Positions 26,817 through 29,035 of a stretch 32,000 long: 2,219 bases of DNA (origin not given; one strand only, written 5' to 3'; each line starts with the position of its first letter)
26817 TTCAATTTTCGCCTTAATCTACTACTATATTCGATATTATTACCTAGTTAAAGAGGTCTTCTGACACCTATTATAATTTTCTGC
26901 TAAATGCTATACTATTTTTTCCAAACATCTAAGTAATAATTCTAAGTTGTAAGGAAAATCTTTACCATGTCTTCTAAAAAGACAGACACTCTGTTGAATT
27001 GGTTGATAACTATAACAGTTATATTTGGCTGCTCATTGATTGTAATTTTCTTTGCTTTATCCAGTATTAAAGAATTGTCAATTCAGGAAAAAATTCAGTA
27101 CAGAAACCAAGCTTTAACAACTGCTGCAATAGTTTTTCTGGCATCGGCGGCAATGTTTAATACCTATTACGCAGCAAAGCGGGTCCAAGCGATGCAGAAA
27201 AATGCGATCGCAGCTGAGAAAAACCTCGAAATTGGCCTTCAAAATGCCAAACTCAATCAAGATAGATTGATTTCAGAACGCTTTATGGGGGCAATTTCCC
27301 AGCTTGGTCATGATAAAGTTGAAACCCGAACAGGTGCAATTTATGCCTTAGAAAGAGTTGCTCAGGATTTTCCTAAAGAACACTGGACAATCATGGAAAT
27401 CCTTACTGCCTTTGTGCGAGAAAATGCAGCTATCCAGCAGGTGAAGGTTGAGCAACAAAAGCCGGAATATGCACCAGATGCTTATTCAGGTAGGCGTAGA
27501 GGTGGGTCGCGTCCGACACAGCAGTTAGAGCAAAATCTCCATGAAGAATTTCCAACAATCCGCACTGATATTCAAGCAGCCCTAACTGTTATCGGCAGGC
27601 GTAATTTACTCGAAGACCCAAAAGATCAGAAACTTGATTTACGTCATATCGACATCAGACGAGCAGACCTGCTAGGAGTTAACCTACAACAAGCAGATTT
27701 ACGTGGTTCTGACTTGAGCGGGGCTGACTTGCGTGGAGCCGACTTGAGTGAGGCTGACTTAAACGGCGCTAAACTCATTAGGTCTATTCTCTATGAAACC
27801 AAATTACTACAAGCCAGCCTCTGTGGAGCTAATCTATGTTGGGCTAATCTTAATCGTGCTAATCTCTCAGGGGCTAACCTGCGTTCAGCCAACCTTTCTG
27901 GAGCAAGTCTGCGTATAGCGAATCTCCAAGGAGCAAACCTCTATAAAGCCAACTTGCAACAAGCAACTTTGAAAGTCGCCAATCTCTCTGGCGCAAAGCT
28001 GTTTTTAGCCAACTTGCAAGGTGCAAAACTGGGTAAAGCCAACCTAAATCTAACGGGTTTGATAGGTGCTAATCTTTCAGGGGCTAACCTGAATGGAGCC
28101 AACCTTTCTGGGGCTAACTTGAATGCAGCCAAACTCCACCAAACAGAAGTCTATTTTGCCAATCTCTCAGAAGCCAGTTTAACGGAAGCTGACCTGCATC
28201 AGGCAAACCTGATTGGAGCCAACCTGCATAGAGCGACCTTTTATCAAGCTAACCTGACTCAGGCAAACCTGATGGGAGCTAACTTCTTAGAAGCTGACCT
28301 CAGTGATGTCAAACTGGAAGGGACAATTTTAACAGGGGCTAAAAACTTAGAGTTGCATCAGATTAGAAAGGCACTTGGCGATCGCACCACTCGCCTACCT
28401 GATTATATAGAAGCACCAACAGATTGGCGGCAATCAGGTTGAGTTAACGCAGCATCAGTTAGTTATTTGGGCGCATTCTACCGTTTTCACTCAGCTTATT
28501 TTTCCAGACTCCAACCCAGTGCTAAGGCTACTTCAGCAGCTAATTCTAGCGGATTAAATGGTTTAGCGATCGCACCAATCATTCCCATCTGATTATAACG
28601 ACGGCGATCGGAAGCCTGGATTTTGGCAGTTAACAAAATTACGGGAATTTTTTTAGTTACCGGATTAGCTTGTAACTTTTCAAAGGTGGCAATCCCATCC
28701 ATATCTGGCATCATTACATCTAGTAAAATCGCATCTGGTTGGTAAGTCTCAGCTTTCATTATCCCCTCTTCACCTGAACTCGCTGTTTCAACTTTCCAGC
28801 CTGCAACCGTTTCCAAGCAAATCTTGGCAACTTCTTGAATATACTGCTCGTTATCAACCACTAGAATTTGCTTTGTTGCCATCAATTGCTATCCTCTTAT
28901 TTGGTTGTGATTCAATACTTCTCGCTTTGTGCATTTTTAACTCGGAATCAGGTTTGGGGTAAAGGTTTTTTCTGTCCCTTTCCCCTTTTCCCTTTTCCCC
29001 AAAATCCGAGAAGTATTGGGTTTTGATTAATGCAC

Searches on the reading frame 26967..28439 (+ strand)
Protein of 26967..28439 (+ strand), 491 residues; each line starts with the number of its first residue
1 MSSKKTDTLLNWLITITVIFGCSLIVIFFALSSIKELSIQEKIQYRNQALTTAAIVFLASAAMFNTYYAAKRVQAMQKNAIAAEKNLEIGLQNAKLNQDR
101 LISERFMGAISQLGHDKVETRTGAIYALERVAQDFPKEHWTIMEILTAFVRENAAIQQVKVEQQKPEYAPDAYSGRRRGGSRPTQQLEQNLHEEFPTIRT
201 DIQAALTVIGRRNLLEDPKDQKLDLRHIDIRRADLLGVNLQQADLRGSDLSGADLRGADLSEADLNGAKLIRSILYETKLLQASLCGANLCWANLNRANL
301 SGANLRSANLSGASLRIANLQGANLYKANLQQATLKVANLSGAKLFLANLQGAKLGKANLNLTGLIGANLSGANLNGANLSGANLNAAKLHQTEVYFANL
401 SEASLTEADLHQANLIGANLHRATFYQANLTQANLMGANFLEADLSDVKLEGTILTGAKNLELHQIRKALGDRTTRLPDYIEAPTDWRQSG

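Call 3: search_protein_families(library=pfam, proteins=[window:26967-28439:+], max_evalue=1)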
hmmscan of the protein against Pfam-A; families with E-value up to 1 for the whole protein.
window:26967-28439:+ (491 aa): 4 families
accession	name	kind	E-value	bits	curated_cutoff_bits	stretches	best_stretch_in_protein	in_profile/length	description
PF00805.28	Pentapeptide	-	6.5e-68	224.2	20.2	9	418-457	1-40/40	Pentapeptide repeats (8 copies)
PF13599.13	Pentapeptide_4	-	4.2e-25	88.1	38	4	386-453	9-76/78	Pentapeptide repeat region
PF13576.12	Pentapeptide_3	-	8.4e-16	58.4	27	3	412-449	3-43/48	Pentapeptide repeats (9 copies)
PF25296.1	Decapeptide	-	0.00062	20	45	0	376-433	13-70/74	Decapeptide repeat region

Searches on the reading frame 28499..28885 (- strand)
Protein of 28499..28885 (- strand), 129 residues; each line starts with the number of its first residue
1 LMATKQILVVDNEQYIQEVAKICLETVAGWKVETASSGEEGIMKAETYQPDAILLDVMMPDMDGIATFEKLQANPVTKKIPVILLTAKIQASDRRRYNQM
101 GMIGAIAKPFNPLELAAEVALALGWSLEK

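Call 3: search_protein_families(library=pfam, proteins=[window:28499-28885:-], max_evalue=1)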
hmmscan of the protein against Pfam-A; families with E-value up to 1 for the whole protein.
window:28499-28885:- (129 aa): 2 families
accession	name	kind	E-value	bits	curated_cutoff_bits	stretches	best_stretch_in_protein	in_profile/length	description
PF00072.30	Response_reg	-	8.5e-26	90.7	30.2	1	7-119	1-110/111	Response regulator receiver domain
PF06234.18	TmoB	-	0.16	12.6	25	1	5-35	14-44/78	Toluene-4-monooxygenase system protein B (TmoB)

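Call 4: search_protein_families(library=ncbifam, proteins=[window:28499-28885:-], max_evalue=0.01)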
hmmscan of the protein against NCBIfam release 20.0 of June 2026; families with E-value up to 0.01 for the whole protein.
window:28499-28885:- (129 aa): 99 families (the best 25 are shown)
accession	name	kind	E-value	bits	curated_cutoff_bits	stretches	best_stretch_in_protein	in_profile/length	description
TIGR02154.1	PhoB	equivalog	8.2e-23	80.9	296.2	1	4-120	2-117/226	phosphate regulon transcriptional regulator PhoB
NF007135.0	PRK09581.1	equivalog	3.5e-21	75.5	474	1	4-119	2-116/457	PleD family two-component system response regulator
NF045944.1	ResRegRpaBCyano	equivalog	1.4e-20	73.6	330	1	8-121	1-110/229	response regulator transcription factor RpaB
NF053854.1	RespRegPhoBBctds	equivalog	6.1e-20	71.5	270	1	7-120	1-112/225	two-component system response regulator PhoB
NF040689.1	MtrAB_MtrA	equivalog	5e-19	68.5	300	1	7-120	1-110/219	MtrAB system response regulator MtrA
NF033117.2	vanR_ACDEGLN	exception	4.7e-18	65.6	350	1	7-120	1-110/226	VanR-ABDEGLN family response regulator transcription factor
NF040534.1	resp_reg_YycF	equivalog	1.4e-17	63.7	340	1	5-121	1-113/231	response regulator YycF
NF011874.0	PRK15347.1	equivalog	3.5e-17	61.7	852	1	6-126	692-813/921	two component system sensor kinase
NF007546.0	PRK10161.1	equivalog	1.4e-16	60.7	471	1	5-119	3-116/229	phosphate response regulator transcription factor PhoB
NF008296.0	PRK11083.1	equivalog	1.9e-16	60.2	273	1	3-121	2-116/228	two-component system response regulator CreB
NF033120.0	vanR_FM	exception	2e-16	60.3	460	1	4-122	3-117/231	vancomycin resistance response regulator transcription factor, VanR-F/VanR-M family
NF008318.0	PRK11107.1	equivalog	2.3e-16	59.1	890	1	8-116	671-778/920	two-component sensor histidine kinase BarA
NF007005.1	PRK09468.1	equivalog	3.1e-16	59.5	331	1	4-120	3-116/237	osmolarity response regulator transcription factor OmpR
TIGR01387.1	cztR_silR_copR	subfamily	4.9e-16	59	279.2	1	7-122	1-113/218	heavy metal response regulator transcription factor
NF041733.1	resp_reg_CseB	equivalog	2e-15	56.8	350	1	6-119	2-111/228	two-component system response regulator CseB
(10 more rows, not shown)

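Call 52: find_related_loci(query=A1, collection=genome_contigs, flank=7000)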
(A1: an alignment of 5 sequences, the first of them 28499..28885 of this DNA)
Query A1 (129 aa) in genome_contigs; peptide patterns used: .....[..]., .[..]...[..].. (x = any residue, [..] = any of these).
600 stretches matched a pattern (row limit reached: there are more); 586 encode a relative of the query (tblastn E <= 1e-3); the best 80 are kept; 80 distinct loci.
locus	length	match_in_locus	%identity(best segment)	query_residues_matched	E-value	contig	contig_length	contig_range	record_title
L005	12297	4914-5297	91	2-129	2e-76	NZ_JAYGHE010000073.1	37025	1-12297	Nostoc sp. UHCC 0252 00073__length=37025, whole genome shotgun sequence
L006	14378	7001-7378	78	1-126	8e-64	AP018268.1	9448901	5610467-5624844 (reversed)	Scytonema sp. NIES-4073 DNA, nearly complete genome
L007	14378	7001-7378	75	2-127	2e-62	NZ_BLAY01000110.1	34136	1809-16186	Microseira wollei NIES-4236 sequence110, whole genome shotgun sequence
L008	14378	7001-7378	57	2-127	2e-44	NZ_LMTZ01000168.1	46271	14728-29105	Mastigocoleus testarum BC008 Contig-95, whole genome shotgun sequence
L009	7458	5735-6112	56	2-127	2e-44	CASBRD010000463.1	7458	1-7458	MAG: uncultured cyanobacterium isolate PMM_0008 genome assembly, contig: PMM_0008_000000000463, whole genome shotgun seq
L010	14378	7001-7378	54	1-126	3e-43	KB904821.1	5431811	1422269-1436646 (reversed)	filamentous cyanobacterium ESFC-1 genomic scaffold A3MYDRAFT_scaffold1.1, whole genome shotgun sequence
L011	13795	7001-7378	56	4-129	7e-43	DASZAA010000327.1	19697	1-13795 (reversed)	MAG TPA_asm: Terriglobia bacterium isolate SMAG_U6376 k141_761525, whole genome shotgun sequence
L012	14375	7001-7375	55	1-125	4e-42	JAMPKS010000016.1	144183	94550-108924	Microcoleus vaginatus GB1-A2 scaffold_16, whole genome shotgun sequence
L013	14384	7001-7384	52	2-129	4e-41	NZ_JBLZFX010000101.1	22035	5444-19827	Alkalinema pantanalense CENA528 NODE_101_size22035_pilon, whole genome shotgun sequence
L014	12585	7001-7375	51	1-125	1e-39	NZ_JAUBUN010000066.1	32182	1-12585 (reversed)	Microcoleus sp. Aus8_D2 NODE_121_length_32182_cov_32.574833, whole genome shotgun sequence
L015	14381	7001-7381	50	2-128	3e-39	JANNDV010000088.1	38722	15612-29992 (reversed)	MAG: Acaryochloridaceae cyanobacterium OTE_75_metabat_521 OTE_75_k141_1351175, whole genome shotgun sequence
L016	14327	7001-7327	57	17-125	2e-38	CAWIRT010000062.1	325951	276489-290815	MAG: uncultured Acidobacteriaceae bacterium isolate MFD00964.bin.2.105 genome assembly, contig: contig_97320, whole geno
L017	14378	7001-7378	48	1-126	3e-38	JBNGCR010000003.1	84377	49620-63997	MAG: Limnospira sp. isolate E05-005 bin49.fa-3, whole genome shotgun sequence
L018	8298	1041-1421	53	1-127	2e-44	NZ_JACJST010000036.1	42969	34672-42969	Anabaena lutea FACHB-196 contig36, whole genome shotgun sequence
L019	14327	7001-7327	58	17-125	1e-37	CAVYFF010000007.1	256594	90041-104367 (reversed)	MAG: uncultured Acidobacteriaceae bacterium isolate MFD04463.bin.2.80 genome assembly, contig: contig_48025, whole genom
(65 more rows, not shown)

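Call 55: search_protein_families(library=pfam, proteins=[L007:1983-4370:+, L007:4445-6973:+, L008:4705-7005:+, L008:7825-9726:+, L012:1049-2977:+, L012:3236-6697:+, L017:2002-7008:+, L015:4877-6982:+], max_evalue=0.0001)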
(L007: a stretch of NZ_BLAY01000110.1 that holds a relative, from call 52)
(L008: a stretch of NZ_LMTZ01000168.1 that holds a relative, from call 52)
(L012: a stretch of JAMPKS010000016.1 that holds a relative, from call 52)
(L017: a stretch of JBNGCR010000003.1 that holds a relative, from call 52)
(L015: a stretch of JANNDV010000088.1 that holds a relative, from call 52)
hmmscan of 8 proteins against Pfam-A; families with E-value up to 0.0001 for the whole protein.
L007:1983-4370:+ (796 aa): 5 families
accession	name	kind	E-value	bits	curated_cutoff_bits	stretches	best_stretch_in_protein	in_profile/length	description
PF00072.30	Response_reg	-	7.8e-71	235.8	30.2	3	16-126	1-111/111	Response regulator receiver domain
PF00990.26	GGDEF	-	2.7e-41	141.5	23.8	1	633-791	1-161/161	Diguanylate cyclase, GGDEF domain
PF00486.34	Trans_reg_C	-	1.4e-21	76.8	26.2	1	160-234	3-77/77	Transcriptional regulatory protein, C terminal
PF01627.28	Hpt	-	2e-09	38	24.6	1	274-334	11-63/84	Hpt domain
PF21695.3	GlnR_1st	-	3.8e-05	24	27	0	37-127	23-109/111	Transcription regulator GlnR, N-terminal domain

L007:4445-6973:+ (843 aa): 8 families
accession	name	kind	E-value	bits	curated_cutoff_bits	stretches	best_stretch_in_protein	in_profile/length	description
PF02518.31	HATPase_c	-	9.5e-29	100.5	26.4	1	699-836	2-110/111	Histidine kinase-, DNA gyrase B-, and HSP90-like ATPase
PF13426.13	PAS_9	-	9.4e-27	93.7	27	2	242-347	2-103/103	PAS domain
PF00989.32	PAS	-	3.7e-22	78.9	22.6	2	232-345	2-113/113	PAS fold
PF00512.31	HisKA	-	4.8e-20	71.8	26.9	1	586-654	1-66/66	His Kinase A (phospho-acceptor) domain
PF13188.13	PAS_8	-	5.5e-17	61.4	21.8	2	231-288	1-55/65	PAS domain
PF08448.16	PAS_4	-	1.8e-13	51.1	23.1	1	240-350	4-110/110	PAS fold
PF24820.1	Diguanyl_cycl_sensor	-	4.4e-07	30.3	28.1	0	373-412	9-48/109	Diguanylate cyclase-like sensor domain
PF12860.13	PAS_7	-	2.4e-05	24.9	27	0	240-352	4-114/115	PAS fold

L008:4705-7005:+ (767 aa): 10 families
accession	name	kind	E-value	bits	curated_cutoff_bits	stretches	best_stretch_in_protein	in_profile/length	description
PF02518.31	HATPase_c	-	3.4e-28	98.7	26.4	1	622-742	2-109/111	Histidine kinase-, DNA gyrase B-, and HSP90-like ATPase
PF08448.16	PAS_4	-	1.3e-19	70.9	23.1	2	396-504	3-109/110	PAS fold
PF00512.31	HisKA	-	6.7e-17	61.7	26.9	1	509-577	1-66/66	His Kinase A (phospho-acceptor) domain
PF00989.32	PAS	-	2e-15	57.2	22.6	1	16-77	3-68/113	PAS fold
PF01590.32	GAF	-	4.3e-15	56.9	22.4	1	144-342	2-133/133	GAF domain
PF13188.13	PAS_8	-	1.2e-12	47.7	21.8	1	15-71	2-55/65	PAS domain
PF13426.13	PAS_9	-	5.3e-11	43.2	27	1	25-80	2-53/103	PAS domain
PF13596.12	PAS_10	-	5e-07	30.8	22.1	1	391-500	2-105/106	PAS domain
PF13492.12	GAF_3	-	3.4e-05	24.7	27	0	307-343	93-128/129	GAF domain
PF24820.1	Diguanyl_cycl_sensor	-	6.6e-05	23.3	28.1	0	21-73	3-55/109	Diguanylate cyclase-like sensor domain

L008:7825-9726:+ (634 aa): 3 families
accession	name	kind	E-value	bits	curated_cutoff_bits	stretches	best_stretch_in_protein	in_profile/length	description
PF00072.30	Response_reg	-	3.4e-60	201.5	30.2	2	13-123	1-111/111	Response regulator receiver domain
PF00486.34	Trans_reg_C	-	6.4e-18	65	26.2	1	157-231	3-77/77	Transcriptional regulatory protein, C terminal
PF01627.28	Hpt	-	2e-07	31.6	24.6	1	283-345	18-72/84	Hpt domain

L012:1049-2977:+ (643 aa): 7 families
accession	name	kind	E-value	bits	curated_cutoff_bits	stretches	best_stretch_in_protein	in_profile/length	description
PF00072.30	Response_reg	-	1.6e-79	263.7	30.2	3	6-116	1-111/111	Response regulator receiver domain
PF00486.34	Trans_reg_C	-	5e-23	81.4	26.2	1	150-225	2-77/77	Transcriptional regulatory protein, C terminal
PF01627.28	Hpt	-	1.2e-09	38.7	24.6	1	290-366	14-83/84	Hpt domain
PF23198.2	PDE8A_N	-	3.1e-09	37.3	29.6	1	3-81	9-89/147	PDE8A-like, N-terminal domain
PF06490.17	FleQ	-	4.5e-06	27.4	22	0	389-472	2-81/108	Flagellar regulatory protein FleQ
PF03709.21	OKR_DC_1_N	-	4.1e-05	24.2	29.3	0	407-470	14-73/111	Orn/Lys/Arg decarboxylase, N-terminal domain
PF21695.3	GlnR_1st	-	6.9e-05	23.2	27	0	4-117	1-109/111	Transcription regulator GlnR, N-terminal domain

L012:3236-6697:+ (1154 aa): 11 families
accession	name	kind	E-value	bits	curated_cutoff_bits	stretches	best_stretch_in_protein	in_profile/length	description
PF00360.26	PHY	-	4.9e-55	186.2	27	1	340-516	6-181/183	Phytochrome region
PF08447.18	PAS_3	-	7.1e-51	170.9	25.6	3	542-629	2-89/89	PAS fold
PF13426.13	PAS_9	-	3e-40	137.1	27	2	665-762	7-103/103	PAS domain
PF00989.32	PAS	-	3.1e-35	121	22.6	3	670-760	22-113/113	PAS fold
PF02518.31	HATPase_c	-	4.3e-33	114.5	26.4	1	1033-1143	2-110/111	Histidine kinase-, DNA gyrase B-, and HSP90-like ATPase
PF08448.16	PAS_4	-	1.8e-26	93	23.1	2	807-915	2-109/110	PAS fold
PF00512.31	HisKA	-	2e-19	69.9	26.9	1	920-987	1-65/66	His Kinase A (phospho-acceptor) domain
PF08446.17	PAS_2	-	3.9e-19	69.8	21.4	1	30-128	9-106/107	PAS fold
PF01590.32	GAF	-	4.2e-15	56.9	22.4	1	156-316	1-126/133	GAF domain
PF13188.13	PAS_8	-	2.9e-12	46.5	21.8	1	644-702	2-55/65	PAS domain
PF14598.12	PAS_11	-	9.1e-06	26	25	0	46-108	11-73/109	PAS domain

L017:2002-7008:+ (1669 aa): 11 families
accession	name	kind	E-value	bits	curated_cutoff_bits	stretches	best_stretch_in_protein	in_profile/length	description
PF08447.18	PAS_3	-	6.3e-67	222.3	25.6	4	476-563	2-88/89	PAS fold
PF08448.16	PAS_4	-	1.7e-58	196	23.1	4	330-443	1-110/110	PAS fold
PF00989.32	PAS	-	9.2e-50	167.8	22.6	5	330-438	7-113/113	PAS fold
PF13426.13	PAS_9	-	1.3e-46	157.6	27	4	337-440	4-103/103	PAS domain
PF01590.32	GAF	-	4.2e-37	128.1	22.4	2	169-310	1-133/133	GAF domain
PF13188.13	PAS_8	-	1.9e-33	113.7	21.8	2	1304-1361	1-57/65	PAS domain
PF02518.31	HATPase_c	-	3.3e-30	105.2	26.4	1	1536-1659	2-109/111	Histidine kinase-, DNA gyrase B-, and HSP90-like ATPase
PF00512.31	HisKA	-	4.1e-17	62.4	26.9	1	1424-1491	1-66/66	His Kinase A (phospho-acceptor) domain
PF13185.12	GAF_2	-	9.7e-17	61.9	28.6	1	168-311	2-136/136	GAF domain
PF13492.12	GAF_3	-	1.1e-09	39.2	27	0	170-312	2-129/129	GAF domain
PF12860.13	PAS_7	-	2.2e-07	31.5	27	0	594-711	3-114/115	PAS fold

L015:4877-6982:+ (702 aa): 8 families
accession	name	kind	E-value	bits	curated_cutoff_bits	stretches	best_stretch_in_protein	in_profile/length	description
PF02518.31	HATPase_c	-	6e-30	104.4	26.4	1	583-699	2-109/111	Histidine kinase-, DNA gyrase B-, and HSP90-like ATPase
PF08448.16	PAS_4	-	1.5e-27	96.4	23.1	2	358-465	2-109/110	PAS fold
PF01590.32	GAF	-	1.8e-19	71.1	22.4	1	151-305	2-133/133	GAF domain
PF00512.31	HisKA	-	4.1e-18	65.6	26.9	1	470-538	1-66/66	His Kinase A (phospho-acceptor) domain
PF00989.32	PAS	-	5.2e-15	55.9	22.6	1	23-69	3-49/113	PAS fold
PF13426.13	PAS_9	-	2.4e-08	34.6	27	0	32-70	2-40/103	PAS domain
PF13188.13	PAS_8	-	2.7e-08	33.8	21.8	0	22-66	2-47/65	PAS domain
PF13492.12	GAF_3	-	2.3e-05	25.2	27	0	270-307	93-129/129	GAF domain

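Call 75: find_homologous_proteins(query=L008:7861-9723:+, max_evalue=1e-40)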
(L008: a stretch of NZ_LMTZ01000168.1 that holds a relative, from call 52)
Query L008:7861-9723:+ (621 aa): 4661 proteins with E <= 1e-40 among 8000 candidates; the best 120 are listed.
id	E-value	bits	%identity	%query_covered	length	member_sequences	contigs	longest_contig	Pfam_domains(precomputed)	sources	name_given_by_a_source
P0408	0.0e+0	1391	100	100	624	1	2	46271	PF00486.35,PF00072.31,PF01627.29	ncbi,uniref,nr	ncbi:response regulator [Mastigocoleus testarum]|uniref:Transcriptional regulator n=1 Tax=Mastigocol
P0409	0.0e+0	1313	93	100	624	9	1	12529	PF00486.35,PF00072.31,PF01627.29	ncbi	ncbi:MAG: response regulator [Cyanobacteria bacterium J06639_18]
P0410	0.0e+0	1138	81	100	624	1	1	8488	PF00486.35,PF00072.31,PF01627.29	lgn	-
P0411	0.0e+0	1109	79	100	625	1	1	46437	PF00486.35,PF00072.31,PF01627.29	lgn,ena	-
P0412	0.0e+0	1102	79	100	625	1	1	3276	PF00486.35,PF00072.31,PF01627.29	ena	-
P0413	0.0e+0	1099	78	100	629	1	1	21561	PF00486.35,PF00072.31,PF01627.29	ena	-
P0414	0.0e+0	1085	78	100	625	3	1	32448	PF00486.35,PF00072.31,PF01627.29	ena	-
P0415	3.3e-273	926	67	100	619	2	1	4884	PF00486.35,PF00072.31,PF01627.29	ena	-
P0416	5.3e-273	925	67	100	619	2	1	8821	PF00486.35,PF00072.31,PF01627.29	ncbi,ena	-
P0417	5.0e-271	919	66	100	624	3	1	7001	PF00486.35,PF00072.31,PF01627.29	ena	-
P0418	1.6e-270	917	67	100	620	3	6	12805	PF00486.35,PF00072.31,PF01627.29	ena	-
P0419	4.2e-270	916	66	100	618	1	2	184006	PF00486.35,PF00072.31,PF01627.29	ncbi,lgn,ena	ncbi:MAG: response regulator [Cyanobacteria bacterium P01_A01_bin.45]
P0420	4.1e-265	899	65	100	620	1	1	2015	PF00486.35,PF00072.31,PF01627.29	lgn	-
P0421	5.0e-265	899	66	100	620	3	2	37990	PF00486.35,PF00072.31,PF01627.29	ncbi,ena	ncbi:MAG: response regulator [Rivularia sp. (in: cyanobacteria)]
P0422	9.6e-265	898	65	100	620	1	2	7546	PF00486.35,PF00072.31,PF01627.29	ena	-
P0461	1.2e-237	808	59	100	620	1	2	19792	PF00486.35,PF00072.31,PF01627.29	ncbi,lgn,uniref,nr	ncbi:Protein RcaC [Hyella patelloides LEGE 07179]|uniref:Protein RcaC n=1 Tax=Hyella patelloides LEG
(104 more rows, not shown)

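Call 77: find_encoding_contigs(protein=P0461, flank=6000, max_places=1)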
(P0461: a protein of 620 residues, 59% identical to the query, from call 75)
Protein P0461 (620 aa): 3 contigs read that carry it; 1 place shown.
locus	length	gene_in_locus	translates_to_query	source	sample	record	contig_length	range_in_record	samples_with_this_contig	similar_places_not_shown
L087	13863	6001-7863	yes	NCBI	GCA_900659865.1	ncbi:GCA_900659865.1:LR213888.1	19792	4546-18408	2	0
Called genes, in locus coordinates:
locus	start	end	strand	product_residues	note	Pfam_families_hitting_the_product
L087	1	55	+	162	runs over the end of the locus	PF00502:Phycobilisome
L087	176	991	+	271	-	PF00427:PBS_linker_poly, PF01383:CpcD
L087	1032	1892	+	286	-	PF00427:PBS_linker_poly, PF01383:CpcD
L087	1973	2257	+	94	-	PF01383:CpcD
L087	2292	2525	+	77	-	-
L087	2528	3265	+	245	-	PF05996:Fe_bilin_red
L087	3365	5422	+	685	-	PF00989:PAS (weak), PF08448:PAS_4 (weak), PF13188:PAS_8, PF13426:PAS_9 (weak), PF01590:GAF, PF08448:PAS_4, PF00512:HisKA, PF02518:HATPase_c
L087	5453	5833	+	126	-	PF00072:Response_reg, PF24896:Receiver_CRE1 (weak)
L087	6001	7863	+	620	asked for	PF00072:Response_reg, PF00486:Trans_reg_C, PF01627:Hpt, PF00072:Response_reg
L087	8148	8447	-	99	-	PF11378:DUF3181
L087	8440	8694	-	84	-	-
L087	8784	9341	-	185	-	PF01967:MoaC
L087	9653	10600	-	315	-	PF00849:PseudoU_synth_2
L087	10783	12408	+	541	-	PF04102:SlyX (faint), PF03050:DDE_Tnp_IS66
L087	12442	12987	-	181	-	-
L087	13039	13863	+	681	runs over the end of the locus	PF01368:DHH, PF02272:DHHA1, PF17768:RecJ_OB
